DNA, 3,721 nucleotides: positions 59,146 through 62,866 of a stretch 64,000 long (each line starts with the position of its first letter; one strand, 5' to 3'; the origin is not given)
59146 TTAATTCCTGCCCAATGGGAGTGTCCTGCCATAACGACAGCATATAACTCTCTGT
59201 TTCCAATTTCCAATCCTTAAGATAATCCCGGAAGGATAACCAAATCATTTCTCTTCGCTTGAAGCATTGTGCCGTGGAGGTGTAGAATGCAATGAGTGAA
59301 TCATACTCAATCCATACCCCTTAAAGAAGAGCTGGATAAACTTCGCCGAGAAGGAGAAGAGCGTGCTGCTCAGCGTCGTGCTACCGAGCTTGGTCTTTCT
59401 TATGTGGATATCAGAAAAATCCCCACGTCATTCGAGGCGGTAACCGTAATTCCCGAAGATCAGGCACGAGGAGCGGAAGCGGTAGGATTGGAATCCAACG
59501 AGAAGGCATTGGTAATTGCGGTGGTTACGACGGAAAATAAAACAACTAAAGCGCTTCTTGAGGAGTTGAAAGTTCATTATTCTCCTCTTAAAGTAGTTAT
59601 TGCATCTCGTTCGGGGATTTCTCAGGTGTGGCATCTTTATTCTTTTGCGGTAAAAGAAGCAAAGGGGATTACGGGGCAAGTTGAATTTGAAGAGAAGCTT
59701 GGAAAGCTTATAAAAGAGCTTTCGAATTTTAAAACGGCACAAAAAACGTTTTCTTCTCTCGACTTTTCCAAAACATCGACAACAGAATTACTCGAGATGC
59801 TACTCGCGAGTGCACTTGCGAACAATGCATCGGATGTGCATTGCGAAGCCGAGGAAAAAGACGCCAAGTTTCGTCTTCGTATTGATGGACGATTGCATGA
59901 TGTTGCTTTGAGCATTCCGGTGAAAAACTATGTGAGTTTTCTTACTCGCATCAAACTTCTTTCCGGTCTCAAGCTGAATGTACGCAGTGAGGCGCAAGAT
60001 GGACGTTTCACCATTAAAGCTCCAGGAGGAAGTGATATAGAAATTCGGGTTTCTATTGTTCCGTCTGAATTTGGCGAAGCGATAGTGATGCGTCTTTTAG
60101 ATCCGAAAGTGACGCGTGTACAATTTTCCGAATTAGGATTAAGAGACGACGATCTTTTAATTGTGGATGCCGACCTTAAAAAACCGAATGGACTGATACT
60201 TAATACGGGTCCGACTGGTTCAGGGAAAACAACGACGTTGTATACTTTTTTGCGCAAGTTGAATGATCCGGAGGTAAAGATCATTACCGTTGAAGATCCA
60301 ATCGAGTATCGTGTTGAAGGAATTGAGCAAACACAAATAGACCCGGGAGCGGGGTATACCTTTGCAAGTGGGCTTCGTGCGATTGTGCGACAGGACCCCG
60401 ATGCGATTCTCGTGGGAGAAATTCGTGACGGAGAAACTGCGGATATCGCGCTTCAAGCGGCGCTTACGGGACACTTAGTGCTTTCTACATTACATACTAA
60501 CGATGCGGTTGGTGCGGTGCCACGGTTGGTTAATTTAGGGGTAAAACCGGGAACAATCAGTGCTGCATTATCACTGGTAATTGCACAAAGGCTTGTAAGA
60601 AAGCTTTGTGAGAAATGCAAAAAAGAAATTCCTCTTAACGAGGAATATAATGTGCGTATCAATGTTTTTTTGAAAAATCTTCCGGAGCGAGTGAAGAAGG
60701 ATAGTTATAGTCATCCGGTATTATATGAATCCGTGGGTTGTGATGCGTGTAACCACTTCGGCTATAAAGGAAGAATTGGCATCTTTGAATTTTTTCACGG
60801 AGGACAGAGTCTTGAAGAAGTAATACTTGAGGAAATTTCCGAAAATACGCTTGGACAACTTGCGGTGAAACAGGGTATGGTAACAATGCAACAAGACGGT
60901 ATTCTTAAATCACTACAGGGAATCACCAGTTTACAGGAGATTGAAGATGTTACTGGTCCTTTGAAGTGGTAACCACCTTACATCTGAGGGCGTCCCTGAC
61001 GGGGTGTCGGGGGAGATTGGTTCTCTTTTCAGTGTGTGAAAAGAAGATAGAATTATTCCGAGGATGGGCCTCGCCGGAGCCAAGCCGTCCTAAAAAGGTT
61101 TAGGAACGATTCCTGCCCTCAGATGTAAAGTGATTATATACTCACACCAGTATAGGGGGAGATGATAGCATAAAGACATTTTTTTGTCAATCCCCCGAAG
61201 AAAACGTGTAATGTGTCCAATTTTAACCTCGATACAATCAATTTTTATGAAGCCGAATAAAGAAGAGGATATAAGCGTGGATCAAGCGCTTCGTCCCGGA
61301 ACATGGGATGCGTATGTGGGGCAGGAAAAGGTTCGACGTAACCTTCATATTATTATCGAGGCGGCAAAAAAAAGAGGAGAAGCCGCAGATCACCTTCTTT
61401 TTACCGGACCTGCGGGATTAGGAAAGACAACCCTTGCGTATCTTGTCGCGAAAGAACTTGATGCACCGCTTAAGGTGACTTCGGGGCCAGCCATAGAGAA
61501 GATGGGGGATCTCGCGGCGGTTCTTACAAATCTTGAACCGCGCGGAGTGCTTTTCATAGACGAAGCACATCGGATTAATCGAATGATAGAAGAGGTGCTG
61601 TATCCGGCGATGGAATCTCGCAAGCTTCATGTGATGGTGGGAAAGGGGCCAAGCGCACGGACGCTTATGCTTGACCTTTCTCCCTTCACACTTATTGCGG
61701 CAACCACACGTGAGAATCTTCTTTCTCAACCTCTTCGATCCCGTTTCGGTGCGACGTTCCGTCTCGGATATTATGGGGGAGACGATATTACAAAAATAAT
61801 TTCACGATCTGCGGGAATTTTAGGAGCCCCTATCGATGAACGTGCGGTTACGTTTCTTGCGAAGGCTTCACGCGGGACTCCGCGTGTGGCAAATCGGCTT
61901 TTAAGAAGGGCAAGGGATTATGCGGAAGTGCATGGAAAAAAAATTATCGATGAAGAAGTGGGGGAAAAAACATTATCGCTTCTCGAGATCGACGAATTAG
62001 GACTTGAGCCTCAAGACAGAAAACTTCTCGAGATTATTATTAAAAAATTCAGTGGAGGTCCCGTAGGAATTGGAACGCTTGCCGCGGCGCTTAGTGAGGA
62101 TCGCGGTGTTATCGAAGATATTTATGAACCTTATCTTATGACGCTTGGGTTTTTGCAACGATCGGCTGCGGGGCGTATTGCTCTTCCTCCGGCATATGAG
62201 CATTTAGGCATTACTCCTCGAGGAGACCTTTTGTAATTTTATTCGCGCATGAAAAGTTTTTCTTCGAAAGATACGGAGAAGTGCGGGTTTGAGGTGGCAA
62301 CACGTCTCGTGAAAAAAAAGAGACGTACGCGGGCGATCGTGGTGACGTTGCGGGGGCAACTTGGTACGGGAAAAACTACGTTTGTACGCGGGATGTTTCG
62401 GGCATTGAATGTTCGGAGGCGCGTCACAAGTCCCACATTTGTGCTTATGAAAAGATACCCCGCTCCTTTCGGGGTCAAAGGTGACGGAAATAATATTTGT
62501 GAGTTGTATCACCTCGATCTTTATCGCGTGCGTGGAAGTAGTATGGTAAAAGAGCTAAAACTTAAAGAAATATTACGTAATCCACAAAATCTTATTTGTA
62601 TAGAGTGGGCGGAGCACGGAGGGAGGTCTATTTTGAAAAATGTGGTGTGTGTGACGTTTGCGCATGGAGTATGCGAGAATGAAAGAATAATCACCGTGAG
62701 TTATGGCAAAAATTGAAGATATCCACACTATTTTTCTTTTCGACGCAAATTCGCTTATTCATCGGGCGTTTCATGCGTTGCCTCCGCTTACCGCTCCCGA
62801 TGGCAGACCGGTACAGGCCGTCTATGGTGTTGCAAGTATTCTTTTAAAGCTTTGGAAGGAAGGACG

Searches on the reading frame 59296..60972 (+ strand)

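Call 30: search_protein_families(library=pfam, proteins=[window:59296-60972:+], max_evalue=0.0001)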
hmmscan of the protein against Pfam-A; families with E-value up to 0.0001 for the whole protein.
window:59296-60972:+ (558 aa): 1 family
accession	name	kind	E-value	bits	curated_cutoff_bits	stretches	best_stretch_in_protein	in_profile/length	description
PF00437.27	T2SSE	-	7.5e-118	393.8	24.9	1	162-549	8-368/370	Type II/IV secretion system protein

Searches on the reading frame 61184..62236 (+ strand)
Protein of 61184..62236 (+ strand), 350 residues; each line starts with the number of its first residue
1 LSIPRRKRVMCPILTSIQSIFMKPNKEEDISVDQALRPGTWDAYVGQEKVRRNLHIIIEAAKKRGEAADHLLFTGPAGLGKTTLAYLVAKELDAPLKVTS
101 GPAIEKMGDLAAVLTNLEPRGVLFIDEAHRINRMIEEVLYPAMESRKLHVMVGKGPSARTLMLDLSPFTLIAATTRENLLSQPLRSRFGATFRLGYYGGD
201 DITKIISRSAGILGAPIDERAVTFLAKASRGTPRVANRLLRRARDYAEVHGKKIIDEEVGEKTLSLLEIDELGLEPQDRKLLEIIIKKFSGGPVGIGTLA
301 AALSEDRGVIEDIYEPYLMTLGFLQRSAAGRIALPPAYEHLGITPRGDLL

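Call 30: search_protein_families(library=pfam, proteins=[window:61184-62236:+], max_evalue=0.0001)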
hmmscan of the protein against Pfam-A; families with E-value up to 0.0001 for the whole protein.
window:61184-62236:+ (350 aa): 7 families
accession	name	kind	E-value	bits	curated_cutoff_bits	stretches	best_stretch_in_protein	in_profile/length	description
PF05496.18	RuvB_N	-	4.4e-68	228.5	27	1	36-194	1-159/159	Holliday junction DNA helicase RuvB P-loop domain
PF17864.7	AAA_lid_4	-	1.2e-25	89.4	27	1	197-270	1-74/74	RuvB AAA lid domain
PF05491.19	RuvB_C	-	1.9e-20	73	24.7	1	271-341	1-71/72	RuvB C-terminal winged helix domain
PF00004.35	AAA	-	4.2e-18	66.5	21.2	1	71-195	1-130/131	ATPase family associated with various cellular activities (AAA)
PF07728.20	AAA_5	-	8.4e-09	36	22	1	70-188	1-139/139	AAA domain (dynein-related subfamily)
PF06068.19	TIP49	-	1.4e-07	31.5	23.8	1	42-96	24-78/347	TIP49 P-loop domain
PF01078.27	Mg_chelatase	-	8.7e-06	25.7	20.3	0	45-88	6-42/207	Magnesium chelatase, subunit ChlI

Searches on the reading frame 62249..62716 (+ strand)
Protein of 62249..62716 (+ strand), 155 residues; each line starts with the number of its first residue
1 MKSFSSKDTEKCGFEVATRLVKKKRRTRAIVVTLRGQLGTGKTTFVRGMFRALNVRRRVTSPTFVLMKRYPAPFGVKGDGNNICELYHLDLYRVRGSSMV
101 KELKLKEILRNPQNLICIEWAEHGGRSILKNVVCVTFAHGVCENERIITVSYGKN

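Call 30: search_protein_families(library=pfam, proteins=[window:62249-62716:+], max_evalue=0.0001)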
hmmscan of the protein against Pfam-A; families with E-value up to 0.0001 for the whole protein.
window:62249-62716:+ (155 aa): 1 family
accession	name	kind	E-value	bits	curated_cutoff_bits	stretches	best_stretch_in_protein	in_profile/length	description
PF02367.23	TsaE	-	3.6e-28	98.5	26.6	1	6-137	4-118/128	Threonylcarbamoyl adenosine biosynthesis protein TsaE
